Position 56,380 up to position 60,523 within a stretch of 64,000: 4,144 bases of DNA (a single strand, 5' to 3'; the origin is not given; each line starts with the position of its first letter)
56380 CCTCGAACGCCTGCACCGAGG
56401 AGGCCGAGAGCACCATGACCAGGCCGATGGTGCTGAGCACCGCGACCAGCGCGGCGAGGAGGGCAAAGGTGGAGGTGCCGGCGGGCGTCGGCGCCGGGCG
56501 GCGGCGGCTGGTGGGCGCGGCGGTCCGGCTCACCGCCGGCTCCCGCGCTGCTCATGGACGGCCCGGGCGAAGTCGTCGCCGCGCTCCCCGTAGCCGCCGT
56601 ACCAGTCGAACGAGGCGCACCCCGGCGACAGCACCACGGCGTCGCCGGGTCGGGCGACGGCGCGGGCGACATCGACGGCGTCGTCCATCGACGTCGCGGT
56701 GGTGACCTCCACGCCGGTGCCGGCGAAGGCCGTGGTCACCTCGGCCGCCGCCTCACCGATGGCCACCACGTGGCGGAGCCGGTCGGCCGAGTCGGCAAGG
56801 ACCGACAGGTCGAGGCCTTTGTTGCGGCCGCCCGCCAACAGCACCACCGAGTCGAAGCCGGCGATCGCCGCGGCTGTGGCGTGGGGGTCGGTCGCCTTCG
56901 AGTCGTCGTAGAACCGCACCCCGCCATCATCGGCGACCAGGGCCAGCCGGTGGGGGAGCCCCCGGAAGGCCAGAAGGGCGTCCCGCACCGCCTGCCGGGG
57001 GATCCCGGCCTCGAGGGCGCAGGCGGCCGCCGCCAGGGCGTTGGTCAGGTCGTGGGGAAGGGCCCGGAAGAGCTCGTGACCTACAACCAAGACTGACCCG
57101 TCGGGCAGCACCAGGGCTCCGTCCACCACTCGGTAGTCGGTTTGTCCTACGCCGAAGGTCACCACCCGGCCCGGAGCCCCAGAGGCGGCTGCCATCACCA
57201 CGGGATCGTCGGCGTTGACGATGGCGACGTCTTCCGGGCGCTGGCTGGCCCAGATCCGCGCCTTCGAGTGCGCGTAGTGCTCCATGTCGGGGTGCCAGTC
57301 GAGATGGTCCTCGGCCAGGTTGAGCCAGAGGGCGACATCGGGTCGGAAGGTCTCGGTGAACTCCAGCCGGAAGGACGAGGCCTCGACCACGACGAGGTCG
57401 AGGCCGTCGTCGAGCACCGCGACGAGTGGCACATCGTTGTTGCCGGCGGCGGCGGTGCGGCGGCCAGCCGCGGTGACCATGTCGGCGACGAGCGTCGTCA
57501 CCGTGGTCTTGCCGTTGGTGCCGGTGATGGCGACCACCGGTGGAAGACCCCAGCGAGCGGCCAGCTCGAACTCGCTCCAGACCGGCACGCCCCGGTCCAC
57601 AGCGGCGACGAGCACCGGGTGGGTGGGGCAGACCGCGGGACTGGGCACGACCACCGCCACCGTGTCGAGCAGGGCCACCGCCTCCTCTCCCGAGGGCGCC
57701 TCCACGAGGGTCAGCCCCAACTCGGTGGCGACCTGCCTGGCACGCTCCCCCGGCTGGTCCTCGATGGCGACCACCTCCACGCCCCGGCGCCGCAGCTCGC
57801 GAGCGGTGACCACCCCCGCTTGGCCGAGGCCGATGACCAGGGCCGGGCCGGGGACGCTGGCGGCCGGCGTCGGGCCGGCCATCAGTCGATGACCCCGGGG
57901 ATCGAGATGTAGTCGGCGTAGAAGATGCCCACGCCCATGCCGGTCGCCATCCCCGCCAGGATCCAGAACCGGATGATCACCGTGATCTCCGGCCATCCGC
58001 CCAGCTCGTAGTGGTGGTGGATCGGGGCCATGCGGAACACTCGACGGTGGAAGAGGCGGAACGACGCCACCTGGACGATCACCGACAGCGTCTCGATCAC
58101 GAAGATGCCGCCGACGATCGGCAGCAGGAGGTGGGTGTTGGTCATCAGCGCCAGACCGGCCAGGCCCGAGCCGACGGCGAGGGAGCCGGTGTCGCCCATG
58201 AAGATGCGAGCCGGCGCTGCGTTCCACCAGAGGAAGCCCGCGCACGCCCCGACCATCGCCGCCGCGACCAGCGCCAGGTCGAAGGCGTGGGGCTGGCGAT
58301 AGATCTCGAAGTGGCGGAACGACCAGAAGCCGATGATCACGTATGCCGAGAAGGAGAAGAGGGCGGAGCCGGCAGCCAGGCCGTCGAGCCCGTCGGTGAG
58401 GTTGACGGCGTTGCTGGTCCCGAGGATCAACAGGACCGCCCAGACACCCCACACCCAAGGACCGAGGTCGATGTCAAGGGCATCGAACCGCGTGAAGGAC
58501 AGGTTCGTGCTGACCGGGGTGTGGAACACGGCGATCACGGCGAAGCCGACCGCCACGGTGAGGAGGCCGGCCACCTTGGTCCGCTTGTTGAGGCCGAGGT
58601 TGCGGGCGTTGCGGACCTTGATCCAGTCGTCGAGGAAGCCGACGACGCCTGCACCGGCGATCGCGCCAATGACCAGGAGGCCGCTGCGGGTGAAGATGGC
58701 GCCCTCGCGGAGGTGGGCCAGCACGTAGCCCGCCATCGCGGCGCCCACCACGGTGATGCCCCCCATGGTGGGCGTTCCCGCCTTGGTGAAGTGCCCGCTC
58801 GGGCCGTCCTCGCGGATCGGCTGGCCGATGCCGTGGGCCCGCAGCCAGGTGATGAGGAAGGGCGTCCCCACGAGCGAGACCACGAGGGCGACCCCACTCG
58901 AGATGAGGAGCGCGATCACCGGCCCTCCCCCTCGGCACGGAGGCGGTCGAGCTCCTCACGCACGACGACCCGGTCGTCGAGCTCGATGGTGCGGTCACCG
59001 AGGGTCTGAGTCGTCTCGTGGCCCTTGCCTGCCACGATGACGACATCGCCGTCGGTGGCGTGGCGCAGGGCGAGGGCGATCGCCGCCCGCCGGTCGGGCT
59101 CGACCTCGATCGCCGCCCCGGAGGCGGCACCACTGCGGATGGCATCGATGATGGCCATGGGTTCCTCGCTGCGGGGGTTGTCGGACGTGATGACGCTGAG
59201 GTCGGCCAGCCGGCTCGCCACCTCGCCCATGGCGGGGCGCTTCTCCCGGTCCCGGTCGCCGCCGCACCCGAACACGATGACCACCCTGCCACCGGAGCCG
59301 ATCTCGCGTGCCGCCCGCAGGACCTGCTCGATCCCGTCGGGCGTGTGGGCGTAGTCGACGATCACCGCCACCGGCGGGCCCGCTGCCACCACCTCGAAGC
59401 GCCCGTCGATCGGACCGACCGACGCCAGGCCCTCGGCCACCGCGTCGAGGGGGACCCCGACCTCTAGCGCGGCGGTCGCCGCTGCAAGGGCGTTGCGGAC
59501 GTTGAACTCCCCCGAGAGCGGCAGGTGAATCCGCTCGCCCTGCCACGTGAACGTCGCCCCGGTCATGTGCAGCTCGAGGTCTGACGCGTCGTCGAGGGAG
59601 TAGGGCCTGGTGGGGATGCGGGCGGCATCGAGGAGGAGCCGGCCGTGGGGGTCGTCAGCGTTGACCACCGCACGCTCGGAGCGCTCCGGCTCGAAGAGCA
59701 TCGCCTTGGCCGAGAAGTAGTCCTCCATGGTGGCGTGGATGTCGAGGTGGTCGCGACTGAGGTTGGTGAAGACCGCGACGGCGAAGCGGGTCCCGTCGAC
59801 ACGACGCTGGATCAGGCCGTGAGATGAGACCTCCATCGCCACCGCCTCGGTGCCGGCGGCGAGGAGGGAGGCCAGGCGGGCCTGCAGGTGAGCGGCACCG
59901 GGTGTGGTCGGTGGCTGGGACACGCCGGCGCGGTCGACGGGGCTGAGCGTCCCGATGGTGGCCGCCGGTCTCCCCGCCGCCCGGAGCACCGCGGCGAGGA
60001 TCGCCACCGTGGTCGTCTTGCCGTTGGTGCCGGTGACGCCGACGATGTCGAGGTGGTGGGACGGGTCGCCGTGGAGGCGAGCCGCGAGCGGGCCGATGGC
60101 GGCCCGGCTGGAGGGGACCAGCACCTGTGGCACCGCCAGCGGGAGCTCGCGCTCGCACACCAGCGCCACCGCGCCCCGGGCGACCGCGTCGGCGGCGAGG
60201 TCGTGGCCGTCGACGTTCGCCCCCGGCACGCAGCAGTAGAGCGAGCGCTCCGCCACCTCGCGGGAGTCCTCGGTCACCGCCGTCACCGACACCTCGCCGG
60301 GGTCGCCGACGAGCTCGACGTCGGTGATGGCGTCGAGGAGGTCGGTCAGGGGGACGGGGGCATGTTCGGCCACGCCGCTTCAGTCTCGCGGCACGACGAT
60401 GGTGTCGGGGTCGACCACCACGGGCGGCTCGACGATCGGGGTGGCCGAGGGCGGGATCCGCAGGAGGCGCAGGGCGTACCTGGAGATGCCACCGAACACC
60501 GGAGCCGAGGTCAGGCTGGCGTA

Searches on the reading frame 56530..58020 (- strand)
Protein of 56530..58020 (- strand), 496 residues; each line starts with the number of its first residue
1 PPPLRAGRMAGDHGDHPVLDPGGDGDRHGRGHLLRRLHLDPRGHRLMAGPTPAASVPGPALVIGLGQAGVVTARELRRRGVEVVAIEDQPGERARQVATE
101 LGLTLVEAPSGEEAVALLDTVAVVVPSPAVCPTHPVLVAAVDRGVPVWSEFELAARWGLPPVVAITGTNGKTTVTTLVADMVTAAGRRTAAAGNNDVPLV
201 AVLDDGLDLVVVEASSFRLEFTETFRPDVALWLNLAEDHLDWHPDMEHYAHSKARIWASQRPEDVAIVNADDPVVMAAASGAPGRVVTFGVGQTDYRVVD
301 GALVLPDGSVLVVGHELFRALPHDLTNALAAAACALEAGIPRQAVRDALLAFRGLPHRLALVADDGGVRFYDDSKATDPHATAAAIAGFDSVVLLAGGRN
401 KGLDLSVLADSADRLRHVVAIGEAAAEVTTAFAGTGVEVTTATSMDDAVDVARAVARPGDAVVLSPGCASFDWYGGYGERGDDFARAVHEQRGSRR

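Call 5: search_protein_families(library=pfam, proteins=[window:56530-58020:-])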
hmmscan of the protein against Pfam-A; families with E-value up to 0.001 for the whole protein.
window:56530-58020:- (496 aa): 6 families
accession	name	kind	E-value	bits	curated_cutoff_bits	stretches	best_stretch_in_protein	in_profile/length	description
PF08245.18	Mur_ligase_M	-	2e-29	103.4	24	1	165-334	1-199/200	Mur ligase middle domain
PF02875.26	Mur_ligase_C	-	5.2e-11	43.9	28.4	1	357-466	1-125/127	Mur ligase, glutamate ligase domain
PF21799.2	MurD-like_N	-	1.6e-06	28.7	27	1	61-147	4-86/88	Mur ligase MurD-like, N-terminal domain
PF01408.29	GFO_IDH_MocA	-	0.00017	22.7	24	1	61-150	4-92/120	Oxidoreductase family, NAD-binding Rossmann fold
PF02254.24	TrkA_N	-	0.00087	20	23.8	1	61-112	2-52/116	TrkA-N domain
PF01488.26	Shikimate_DH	-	0.00088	19.8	24.3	0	60-127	15-82/138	Shikimate / quinate 5-dehydrogenase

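Call 57: search_protein_families(library=ncbifam, proteins=[window:56530-57900:-], max_evalue=1e-10)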
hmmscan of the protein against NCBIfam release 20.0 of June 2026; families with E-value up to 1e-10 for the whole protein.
window:56530-57900:- (456 aa): 16 families
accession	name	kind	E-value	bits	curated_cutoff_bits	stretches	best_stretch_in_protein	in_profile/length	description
TIGR01087.1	murD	equivalog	5.4e-116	388.3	211.95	1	21-449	3-440/441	UDP-N-acetylmuramoyl-L-alanine--D-glutamate ligase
TIGR01082.1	murC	equivalog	4e-30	105.3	335.1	1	33-347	16-335/449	UDP-N-acetylmuramate--L-alanine ligase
NF008896.0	PRK11929.1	equivalog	1.6e-27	95.7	1023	1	160-235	173-250/965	bifunctional UDP-N-acetylmuramoyl-L-alanyl-D-glutamate--2,6-diaminopimelate ligase MurE/UDP-N-acetylmuramoyl-tripeptide--D-alanyl-D-alanine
NF001126.0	PRK00139.1-4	equivalog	3.4e-26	91.8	373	1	160-325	165-339/486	UDP-N-acetylmuramoyl-L-alanyl-D-glutamate--2,6-diaminopimelate ligase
NF001124.0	PRK00139.1-2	equivalog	1.4e-22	80.2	476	1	162-344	172-366/500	UDP-N-acetylmuramoyl-L-alanyl-D-glutamate--2,6-diaminopimelate ligase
TIGR01143.1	murF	subfamily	3e-22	79.2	288.6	1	121-347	75-316/418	UDP-N-acetylmuramoyl-tripeptide--D-alanyl-D-alanine ligase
NF053645.1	pMurC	equivalog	7.2e-22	77.7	560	1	22-255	3-249/492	pseudomurein biosynthesis peptide ligase pMurC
TIGR01085.1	murE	subfamily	7.4e-21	74.6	257.3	1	161-323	150-327/472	UDP-N-acetylmuramyl-tripeptide synthetase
NF001123.0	PRK00139.1-1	equivalog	2.1e-16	59.7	586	0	162-235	170-244/493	UDP-N-acetylmuramoyl-L-alanyl-D-glutamate--2,6-diaminopimelate ligase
NF053647.1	pMurD2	equivalog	2.3e-15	56.4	550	1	22-237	5-220/405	pseudomurein biosynthesis peptide ligase pMurD2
NF053646.1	pMurD1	equivalog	5e-15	55.1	610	0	21-218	4-217/465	pseudomurein biosynthesis peptide ligase pMurD1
TIGR02068.2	cya_phycin_syn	equivalog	7e-15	54.1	850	0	121-150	480-509/862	cyanophycin synthetase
NF008041.0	PRK10773.1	equivalog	7.3e-15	54.6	551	1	122-346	102-345/453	UDP-N-acetylmuramoyl-tripeptide--D-alanyl-D-alanine ligase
NF010623.0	PRK14016.1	subfamily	1.2e-13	50.1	877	0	121-155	481-515/871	cyanophycin synthetase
NF053648.1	pMurE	equivalog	3e-13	49.3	600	0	181-333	184-333/464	pseudomurein biosynthesis peptide ligase pMurE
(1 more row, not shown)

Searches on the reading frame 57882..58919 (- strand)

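Call 57: search_protein_families(library=ncbifam, proteins=[window:57882-58919:-], max_evalue=1e-10)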
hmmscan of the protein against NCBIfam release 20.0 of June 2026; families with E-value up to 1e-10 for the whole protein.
window:57882-58919:- (345 aa): 2 families
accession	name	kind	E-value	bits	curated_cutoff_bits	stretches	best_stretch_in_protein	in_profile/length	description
TIGR00445.1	mraY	equivalog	3.9e-92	309.1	192.05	1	18-326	4-311/321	phospho-N-acetylmuramoyl-pentapeptide-transferase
NF053644.1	MraY_archaea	equivalog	1.2e-28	100.5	450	1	150-327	176-337/340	pseudomurein biosynthesis MraY family phospho-N-acetylmuramoyl-pentapeptide-transferase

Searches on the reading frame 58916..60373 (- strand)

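Call 57: search_protein_families(library=ncbifam, proteins=[window:58916-60373:-], max_evalue=1e-10)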
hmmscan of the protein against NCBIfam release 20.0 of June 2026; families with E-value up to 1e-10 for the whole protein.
window:58916-60373:- (485 aa): 25 families
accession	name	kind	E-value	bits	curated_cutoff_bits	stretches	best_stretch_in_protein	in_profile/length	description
NF001126.0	PRK00139.1-4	equivalog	2.8e-149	497.8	373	1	13-476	7-483/486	UDP-N-acetylmuramoyl-L-alanyl-D-glutamate--2,6-diaminopimelate ligase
NF001124.0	PRK00139.1-2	equivalog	5.7e-145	483.9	476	1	23-478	21-495/500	UDP-N-acetylmuramoyl-L-alanyl-D-glutamate--2,6-diaminopimelate ligase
TIGR01085.1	murE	subfamily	1.1e-140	469.7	257.3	1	29-474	3-470/472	UDP-N-acetylmuramyl-tripeptide synthetase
NF008896.0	PRK11929.1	equivalog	2.6e-140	469.1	1023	1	28-476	26-499/965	bifunctional UDP-N-acetylmuramoyl-L-alanyl-D-glutamate--2,6-diaminopimelate ligase MurE/UDP-N-acetylmuramoyl-tripeptide--D-alanyl-D-alanine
NF001123.0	PRK00139.1-1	equivalog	6.4e-118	394.5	586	1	25-474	15-488/493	UDP-N-acetylmuramoyl-L-alanyl-D-glutamate--2,6-diaminopimelate ligase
NF010628.0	PRK14022.1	equivalog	1.9e-92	310.5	536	1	27-460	32-465/483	UDP-N-acetylmuramoyl-L-alanyl-D-glutamate--L-lysine ligase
NF001130.0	PRK00139.2-4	equivalog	1.7e-55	188.7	715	2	282-475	317-511/516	UDP-N-acetylmuramoyl-L-alanyl-D-glutamate--2,6-diaminopimelate ligase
TIGR01143.1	murF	subfamily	1.3e-41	143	288.6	2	36-142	2-108/418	UDP-N-acetylmuramoyl-tripeptide--D-alanyl-D-alanine ligase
NF001131.0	PRK00139.2-5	equivalog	1.4e-41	142.9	1000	1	26-456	32-463/483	UDP-N-acetylmuramoyl-L-alanyl-D-glutamate--2,6-diaminopimelate ligase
NF001129.0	PRK00139.2-3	equivalog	4e-41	141.1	762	1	27-470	38-511/517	UDP-N-acetylmuramoyl-L-alanyl-D-glutamate--2,6-diaminopimelate ligase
NF001127.0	PRK00139.2-1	equivalog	1.3e-38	133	997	2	284-475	319-511/520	UDP-N-acetylmuramoyl-L-alanyl-D-glutamate--2,6-diaminopimelate ligase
TIGR02068.2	cya_phycin_syn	equivalog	9.9e-36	123.1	850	2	289-450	682-849/862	cyanophycin synthetase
NF008041.0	PRK10773.1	equivalog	5.2e-33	114.5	551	1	15-329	11-321/453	UDP-N-acetylmuramoyl-tripeptide--D-alanyl-D-alanine ligase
TIGR01082.1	murC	equivalog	1.7e-30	106.5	335.1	1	198-369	169-353/449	UDP-N-acetylmuramate--L-alanine ligase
NF010623.0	PRK14016.1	subfamily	1.8e-30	105.8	877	1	289-450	684-851/871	cyanophycin synthetase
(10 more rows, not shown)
